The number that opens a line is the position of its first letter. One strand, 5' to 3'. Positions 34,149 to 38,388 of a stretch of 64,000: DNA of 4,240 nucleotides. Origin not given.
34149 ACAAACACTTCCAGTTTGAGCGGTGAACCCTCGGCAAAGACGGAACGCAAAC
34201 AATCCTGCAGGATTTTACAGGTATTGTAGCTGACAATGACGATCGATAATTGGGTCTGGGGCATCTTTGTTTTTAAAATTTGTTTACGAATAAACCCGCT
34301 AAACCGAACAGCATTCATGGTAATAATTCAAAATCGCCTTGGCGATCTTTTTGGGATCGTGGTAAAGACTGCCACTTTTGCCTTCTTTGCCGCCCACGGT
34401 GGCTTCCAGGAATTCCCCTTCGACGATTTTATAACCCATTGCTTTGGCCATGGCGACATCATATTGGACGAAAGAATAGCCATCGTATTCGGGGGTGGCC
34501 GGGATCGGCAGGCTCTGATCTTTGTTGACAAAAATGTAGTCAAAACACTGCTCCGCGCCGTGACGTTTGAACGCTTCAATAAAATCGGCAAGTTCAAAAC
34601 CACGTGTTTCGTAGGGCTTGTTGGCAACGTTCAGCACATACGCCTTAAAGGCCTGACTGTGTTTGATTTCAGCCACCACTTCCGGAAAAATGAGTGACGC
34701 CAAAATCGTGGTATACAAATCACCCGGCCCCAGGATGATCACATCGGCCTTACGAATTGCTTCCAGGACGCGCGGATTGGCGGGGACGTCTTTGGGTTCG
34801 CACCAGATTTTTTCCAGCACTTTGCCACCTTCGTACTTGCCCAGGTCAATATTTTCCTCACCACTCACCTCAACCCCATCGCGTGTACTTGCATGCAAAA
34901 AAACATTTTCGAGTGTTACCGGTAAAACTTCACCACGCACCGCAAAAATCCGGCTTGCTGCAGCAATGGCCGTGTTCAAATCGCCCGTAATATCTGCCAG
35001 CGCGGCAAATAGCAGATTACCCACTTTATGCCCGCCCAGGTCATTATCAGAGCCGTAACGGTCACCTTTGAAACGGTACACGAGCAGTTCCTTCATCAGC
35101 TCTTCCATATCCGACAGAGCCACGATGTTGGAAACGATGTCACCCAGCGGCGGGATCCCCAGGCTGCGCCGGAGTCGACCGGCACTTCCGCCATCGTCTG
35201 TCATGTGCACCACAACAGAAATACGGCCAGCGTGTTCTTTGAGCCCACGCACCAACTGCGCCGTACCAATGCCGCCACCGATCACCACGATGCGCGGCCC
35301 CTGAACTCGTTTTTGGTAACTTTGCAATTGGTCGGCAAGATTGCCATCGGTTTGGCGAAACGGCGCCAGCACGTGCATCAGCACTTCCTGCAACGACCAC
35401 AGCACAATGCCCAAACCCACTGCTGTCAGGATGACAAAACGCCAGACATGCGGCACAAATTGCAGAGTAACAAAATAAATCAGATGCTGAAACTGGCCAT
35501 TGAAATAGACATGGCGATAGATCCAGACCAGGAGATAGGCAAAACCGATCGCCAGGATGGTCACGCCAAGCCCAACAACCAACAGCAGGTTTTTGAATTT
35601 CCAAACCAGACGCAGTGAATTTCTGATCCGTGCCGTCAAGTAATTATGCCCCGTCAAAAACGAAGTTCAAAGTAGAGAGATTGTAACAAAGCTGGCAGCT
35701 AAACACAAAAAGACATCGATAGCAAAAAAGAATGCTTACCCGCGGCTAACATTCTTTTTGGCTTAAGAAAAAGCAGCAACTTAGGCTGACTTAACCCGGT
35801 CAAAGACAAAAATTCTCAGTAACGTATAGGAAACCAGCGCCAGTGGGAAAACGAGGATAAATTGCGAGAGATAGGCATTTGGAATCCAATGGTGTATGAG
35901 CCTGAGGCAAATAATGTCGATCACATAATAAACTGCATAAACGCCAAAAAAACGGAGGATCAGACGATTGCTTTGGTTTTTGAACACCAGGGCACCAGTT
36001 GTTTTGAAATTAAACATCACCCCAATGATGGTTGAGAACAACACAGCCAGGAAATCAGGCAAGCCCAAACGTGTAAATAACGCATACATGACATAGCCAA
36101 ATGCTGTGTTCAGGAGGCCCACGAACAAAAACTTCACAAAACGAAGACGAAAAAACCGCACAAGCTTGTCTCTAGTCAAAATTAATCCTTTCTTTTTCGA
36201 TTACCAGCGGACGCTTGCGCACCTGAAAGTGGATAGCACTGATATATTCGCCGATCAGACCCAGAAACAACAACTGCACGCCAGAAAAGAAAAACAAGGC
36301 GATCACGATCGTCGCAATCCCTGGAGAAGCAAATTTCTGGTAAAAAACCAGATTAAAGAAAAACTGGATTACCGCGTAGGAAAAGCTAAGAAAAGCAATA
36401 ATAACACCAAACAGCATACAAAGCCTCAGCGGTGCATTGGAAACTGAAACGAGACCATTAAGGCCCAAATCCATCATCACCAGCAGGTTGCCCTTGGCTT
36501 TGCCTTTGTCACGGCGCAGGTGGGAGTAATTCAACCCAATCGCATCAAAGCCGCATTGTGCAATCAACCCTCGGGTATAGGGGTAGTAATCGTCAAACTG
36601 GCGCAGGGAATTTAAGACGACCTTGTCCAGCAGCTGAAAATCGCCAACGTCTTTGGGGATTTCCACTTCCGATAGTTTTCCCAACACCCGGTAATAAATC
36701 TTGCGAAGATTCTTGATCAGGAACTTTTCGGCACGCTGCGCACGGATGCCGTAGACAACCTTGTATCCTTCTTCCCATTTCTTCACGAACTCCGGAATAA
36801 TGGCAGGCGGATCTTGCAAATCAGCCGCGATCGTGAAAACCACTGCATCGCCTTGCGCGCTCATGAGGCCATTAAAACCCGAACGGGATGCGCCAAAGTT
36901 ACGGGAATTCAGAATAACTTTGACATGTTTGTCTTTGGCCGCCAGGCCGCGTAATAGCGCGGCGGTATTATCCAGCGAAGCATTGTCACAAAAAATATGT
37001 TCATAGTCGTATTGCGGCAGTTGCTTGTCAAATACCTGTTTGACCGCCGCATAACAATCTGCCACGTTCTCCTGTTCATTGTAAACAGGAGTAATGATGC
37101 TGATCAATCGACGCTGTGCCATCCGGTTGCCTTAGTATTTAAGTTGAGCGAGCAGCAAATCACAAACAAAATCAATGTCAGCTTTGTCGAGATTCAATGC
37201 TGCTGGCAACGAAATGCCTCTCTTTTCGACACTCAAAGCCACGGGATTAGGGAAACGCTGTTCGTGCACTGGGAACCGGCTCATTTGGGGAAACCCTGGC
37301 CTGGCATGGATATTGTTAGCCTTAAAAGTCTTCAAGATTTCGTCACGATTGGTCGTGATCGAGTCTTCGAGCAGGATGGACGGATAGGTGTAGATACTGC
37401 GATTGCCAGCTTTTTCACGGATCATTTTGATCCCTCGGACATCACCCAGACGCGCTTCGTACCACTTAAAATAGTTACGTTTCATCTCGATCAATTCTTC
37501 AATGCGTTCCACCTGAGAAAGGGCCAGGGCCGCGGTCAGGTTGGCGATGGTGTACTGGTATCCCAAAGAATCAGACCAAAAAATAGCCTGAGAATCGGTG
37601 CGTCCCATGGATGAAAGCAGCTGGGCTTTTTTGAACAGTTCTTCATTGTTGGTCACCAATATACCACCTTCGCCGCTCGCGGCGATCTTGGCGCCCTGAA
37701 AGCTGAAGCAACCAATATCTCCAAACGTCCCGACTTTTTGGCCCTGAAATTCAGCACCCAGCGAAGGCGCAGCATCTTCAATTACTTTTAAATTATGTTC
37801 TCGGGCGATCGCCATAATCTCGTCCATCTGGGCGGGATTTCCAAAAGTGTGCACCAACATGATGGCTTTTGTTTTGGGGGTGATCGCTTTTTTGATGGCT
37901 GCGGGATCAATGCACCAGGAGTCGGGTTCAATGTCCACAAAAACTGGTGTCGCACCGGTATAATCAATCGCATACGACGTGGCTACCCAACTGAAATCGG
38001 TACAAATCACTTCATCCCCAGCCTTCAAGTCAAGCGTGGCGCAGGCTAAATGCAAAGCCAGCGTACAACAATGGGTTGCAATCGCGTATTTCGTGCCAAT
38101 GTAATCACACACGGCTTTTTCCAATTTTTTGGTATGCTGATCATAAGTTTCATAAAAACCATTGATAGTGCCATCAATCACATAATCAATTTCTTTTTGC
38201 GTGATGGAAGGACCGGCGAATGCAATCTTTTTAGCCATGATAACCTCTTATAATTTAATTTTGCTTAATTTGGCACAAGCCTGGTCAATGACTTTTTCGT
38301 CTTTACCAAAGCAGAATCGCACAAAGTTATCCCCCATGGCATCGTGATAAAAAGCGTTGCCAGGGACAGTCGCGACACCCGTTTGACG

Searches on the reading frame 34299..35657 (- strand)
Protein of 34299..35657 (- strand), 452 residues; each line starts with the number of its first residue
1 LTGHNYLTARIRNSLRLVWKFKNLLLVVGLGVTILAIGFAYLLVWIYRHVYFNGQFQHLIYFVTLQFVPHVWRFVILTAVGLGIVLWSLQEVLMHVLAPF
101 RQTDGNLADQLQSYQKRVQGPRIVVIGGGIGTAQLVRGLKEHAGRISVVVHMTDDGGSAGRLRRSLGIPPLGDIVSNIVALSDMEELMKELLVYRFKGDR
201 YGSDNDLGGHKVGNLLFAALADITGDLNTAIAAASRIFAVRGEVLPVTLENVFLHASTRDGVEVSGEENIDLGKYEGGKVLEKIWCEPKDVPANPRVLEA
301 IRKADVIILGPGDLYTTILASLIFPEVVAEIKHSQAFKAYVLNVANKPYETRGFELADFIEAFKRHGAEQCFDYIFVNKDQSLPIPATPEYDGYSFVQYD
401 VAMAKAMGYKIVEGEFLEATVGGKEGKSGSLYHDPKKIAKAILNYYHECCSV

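Call 14: search_protein_families(library=pfam, proteins=[window:34299-35657:-])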
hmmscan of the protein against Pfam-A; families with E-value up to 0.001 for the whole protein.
window:34299-35657:- (452 aa): 1 family
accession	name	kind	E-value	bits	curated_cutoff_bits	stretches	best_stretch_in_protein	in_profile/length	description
PF01933.23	CofD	-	1.8e-82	277.2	30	1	123-416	1-289/290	2-phospho-L-lactate transferase CofD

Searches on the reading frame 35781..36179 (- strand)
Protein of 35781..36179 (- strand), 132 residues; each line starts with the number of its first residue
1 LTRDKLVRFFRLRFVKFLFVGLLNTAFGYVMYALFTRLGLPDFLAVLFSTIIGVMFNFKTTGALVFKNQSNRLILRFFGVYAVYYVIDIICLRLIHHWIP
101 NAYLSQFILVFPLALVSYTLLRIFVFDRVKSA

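Call 64: search_protein_families(library=pfam, proteins=[window:35781-36179:-], max_evalue=1)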
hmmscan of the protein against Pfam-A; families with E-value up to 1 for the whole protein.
window:35781-36179:- (132 aa): 3 families
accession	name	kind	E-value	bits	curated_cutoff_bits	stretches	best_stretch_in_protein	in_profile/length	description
PF04138.20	GtrA_DPMS_TM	-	8.2e-16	58.7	26.1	1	16-126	1-117/117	GtrA/DPMS, transmembrane domain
PF19870.4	DUF6343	-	0.41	11.5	27.2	0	10-51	14-54/82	Family of unknown function (DUF6343)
PF11460.13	DUF3007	-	0.48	11.1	25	1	16-55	5-44/96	Protein of unknown function (DUF3007)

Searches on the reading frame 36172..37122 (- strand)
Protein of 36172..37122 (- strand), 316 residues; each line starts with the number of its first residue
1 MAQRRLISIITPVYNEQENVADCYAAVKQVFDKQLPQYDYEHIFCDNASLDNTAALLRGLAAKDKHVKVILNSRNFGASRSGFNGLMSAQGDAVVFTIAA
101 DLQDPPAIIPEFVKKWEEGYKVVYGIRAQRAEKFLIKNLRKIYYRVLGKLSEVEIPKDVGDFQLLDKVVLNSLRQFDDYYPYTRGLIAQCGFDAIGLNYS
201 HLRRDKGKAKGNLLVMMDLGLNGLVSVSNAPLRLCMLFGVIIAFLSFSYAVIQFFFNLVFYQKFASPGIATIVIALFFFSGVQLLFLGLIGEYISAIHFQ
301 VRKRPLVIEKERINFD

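Call 14: search_protein_families(library=pfam, proteins=[window:36172-37122:-])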
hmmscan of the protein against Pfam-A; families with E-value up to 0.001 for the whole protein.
window:36172-37122:- (316 aa): 1 family
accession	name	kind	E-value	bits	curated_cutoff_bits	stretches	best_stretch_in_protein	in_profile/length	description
PF00535.33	Glycos_transf_2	-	1e-23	84.6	23.3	1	8-161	1-155/168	Glycosyl transferase family 2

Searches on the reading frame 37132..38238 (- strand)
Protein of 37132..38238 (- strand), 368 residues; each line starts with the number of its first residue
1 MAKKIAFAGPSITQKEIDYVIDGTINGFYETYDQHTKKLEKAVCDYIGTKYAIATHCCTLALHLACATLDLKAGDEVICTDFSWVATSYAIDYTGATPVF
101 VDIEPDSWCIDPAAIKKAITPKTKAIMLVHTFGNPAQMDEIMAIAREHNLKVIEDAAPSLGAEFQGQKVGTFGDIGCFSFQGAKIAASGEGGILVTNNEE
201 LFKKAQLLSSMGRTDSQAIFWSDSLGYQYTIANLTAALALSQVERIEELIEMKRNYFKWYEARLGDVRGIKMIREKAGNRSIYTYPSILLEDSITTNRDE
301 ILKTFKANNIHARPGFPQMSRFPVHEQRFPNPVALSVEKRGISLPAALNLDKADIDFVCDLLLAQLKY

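Call 4: search_protein_families(library=pfam, proteins=[window:37132-38238:-])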
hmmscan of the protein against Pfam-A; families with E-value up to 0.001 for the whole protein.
window:37132-38238:- (368 aa): 5 families
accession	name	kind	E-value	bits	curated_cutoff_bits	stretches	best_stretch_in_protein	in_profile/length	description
PF01041.23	DegT_DnrJ_EryC1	-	3.4e-102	342.8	19.8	1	11-361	2-358/360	DegT/DnrJ/EryC1/StrS aminotransferase family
PF01212.27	Beta_elim_lyase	-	4.9e-12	46.2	27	1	33-272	31-273/288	Beta-eliminating lyase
PF00155.27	Aminotran_1_2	-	1.4e-08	34.8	19.7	1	12-157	22-187/361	Aminotransferase class I and II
PF01053.26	Cys_Met_Meta_PP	-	2.9e-08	33.1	27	1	36-170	54-188/381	Cys/Met metabolism PLP-dependent enzyme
PF00266.25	Aminotran_5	-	6.4e-07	29.1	21.5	1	34-188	43-205/371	Aminotransferase class-V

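Call 5: search_protein_families(library=ncbifam, proteins=[window:37132-38238:-])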
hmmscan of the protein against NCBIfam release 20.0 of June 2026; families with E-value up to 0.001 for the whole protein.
window:37132-38238:- (368 aa): 28 families (the best 25 are shown)
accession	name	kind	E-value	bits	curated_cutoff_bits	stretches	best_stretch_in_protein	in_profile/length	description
TIGR04181.1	NHT_00031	hypoth_equivalog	2.8e-87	292.9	420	1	6-346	2-358/359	LegC family aminotransferase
TIGR03588.1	PseC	equivalog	3.1e-73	246.9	423.5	1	5-363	2-377/380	UDP-4-amino-4,6-dideoxy-N-acetyl-beta-L-altrosamine transaminase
NF008687.0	PRK11706.1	equivalog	1.5e-64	218.1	375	1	4-363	1-371/375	dTDP-4-amino-4,6-dideoxygalactose transaminase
TIGR04427.1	PLP_DesI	equivalog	7.7e-60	203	650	1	36-362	54-379/390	dTDP-4-dehydro-6-deoxyglucose aminotransferase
TIGR02379.1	ECA_wecE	subfamily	1.3e-54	185.4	434.85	1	5-312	2-317/376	dTDP-4-amino-4,6-dideoxy-D-glucose transaminase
NF008658.2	PRK11658.1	equivalog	1.6e-54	185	631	1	3-360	3-371/379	UDP-4-amino-4-deoxy-L-arabinose aminotransferase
NF011936.0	PRK15407.1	equivalog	1.2e-51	175.9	423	2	3-213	35-252/440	lipopolysaccharide biosynthesis protein RfbH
NF004770.0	PRK06108.1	subfamily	1e-10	41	422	1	31-155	70-209/396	pyridoxal phosphate-dependent aminotransferase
NF005816.0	PRK07682.1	equivalog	2.1e-09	36.5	620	1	24-155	64-202/390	aminotransferase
NF006569.0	PRK09082.1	subfamily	2.3e-09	36.8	420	1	54-155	96-202/386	methionine aminotransferase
NF005732.0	PRK07550.1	equivalog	6.2e-09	35.4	366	1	24-155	68-205/389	aminotransferase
NF041364.1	GntC_guanitoxin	equivalog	1.1e-08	34.4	415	1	53-155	64-173/356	guanitoxin biosynthesis PLP-dependent (S)-gamma-hydroxy-L-arginine cyclodehydratase GntC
NF006488.0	PRK08912.1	equivalog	1.1e-08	34.4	498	1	54-136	92-172/387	aminotransferase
NF005817.0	PRK07683.1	equivalog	2.5e-08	33.1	575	1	37-153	68-198/387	aminotransferase A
NF006230.0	PRK08363.1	equivalog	5.6e-08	32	534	1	49-156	93-206/398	alanine aminotransferase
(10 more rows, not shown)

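Call 43: search_solved_structures(query=window:37132-38238:-, max_evalue=1e-30)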
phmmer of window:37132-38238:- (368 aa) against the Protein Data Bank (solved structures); distinct sequences matched with E-value up to 1e-30: 42.
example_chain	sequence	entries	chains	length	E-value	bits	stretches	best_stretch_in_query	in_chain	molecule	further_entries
3bn1_A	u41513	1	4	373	6.9e-71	242.1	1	4-360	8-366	Perosamine synthetase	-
3dr7_A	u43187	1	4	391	8.2e-71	241.9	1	4-360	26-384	Putative perosamine synthetase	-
3dr4_A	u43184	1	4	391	5.6e-70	239.2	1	4-360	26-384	Putative perosamine synthetase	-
7b0m_AAA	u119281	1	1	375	1.2e-69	238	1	8-363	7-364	Sugar aminotransferase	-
2c7t_A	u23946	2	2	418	9.4e-53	182.5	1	24-276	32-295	GLUTAMINE-2-DEOXY-SCYLLO-INOSOSE AMINOTRANSFERASE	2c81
5w71_A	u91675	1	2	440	1.1e-52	182.3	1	24-276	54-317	L-glutamine:2-deoxy-scyllo-inosose aminotransferase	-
8vr3_A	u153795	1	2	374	9.6e-50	172.6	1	8-356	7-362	DegT/DnrJ/EryC1/StrS aminotransferase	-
8vr5_A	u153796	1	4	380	1.1e-49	172.4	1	9-357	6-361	DegT/DnrJ/EryC1/StrS aminotransferase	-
7b0d_A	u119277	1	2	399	3.1e-49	170.9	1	14-264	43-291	Glutamine--scyllo-inositol transaminase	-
5k8b_A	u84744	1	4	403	2.6e-48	167.9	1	35-267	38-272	8-amino-3,8-dideoxy-alpha-D-manno-octulosonate transaminase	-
9bgp_A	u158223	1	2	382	7.5e-46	159.8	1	8-362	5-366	aminotransferase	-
4lc3_A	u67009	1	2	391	2.3e-45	158.2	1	5-360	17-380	Putative UDP-4-amino-4-deoxy-l-arabinose--oxoglutarate aminotransferase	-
3frk_A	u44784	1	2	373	2.7e-45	158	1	4-361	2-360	QdtB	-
1o61_A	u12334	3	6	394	2.8e-45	157.9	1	10-270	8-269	aminotransferase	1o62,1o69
9bgr_A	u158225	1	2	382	4.9e-45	157.1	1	8-362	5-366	aminotransferase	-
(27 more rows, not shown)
